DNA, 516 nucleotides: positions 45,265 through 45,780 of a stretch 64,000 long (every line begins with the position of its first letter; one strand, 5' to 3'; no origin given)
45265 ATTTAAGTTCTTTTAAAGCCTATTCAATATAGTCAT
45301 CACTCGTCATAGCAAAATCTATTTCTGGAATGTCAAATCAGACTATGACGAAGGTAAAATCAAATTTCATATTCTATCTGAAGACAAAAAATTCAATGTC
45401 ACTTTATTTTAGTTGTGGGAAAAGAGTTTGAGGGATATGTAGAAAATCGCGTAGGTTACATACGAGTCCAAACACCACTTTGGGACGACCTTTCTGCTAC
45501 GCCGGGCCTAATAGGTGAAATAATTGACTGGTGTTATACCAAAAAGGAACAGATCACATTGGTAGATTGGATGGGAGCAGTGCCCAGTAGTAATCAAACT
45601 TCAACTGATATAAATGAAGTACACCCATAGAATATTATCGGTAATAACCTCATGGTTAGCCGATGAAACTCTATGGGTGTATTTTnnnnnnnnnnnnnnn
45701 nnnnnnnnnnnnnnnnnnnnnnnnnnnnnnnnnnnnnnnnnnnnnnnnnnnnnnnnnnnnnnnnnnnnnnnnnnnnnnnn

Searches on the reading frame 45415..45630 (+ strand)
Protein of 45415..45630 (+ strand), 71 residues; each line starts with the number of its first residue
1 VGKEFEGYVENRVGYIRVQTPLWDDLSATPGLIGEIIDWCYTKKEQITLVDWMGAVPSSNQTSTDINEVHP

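Call 78: search_protein_families(library=pfam, proteins=[window:45415-45630:+], max_evalue=0.01)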
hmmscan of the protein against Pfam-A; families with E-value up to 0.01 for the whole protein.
window:45415-45630:+ (71 aa): 0 families
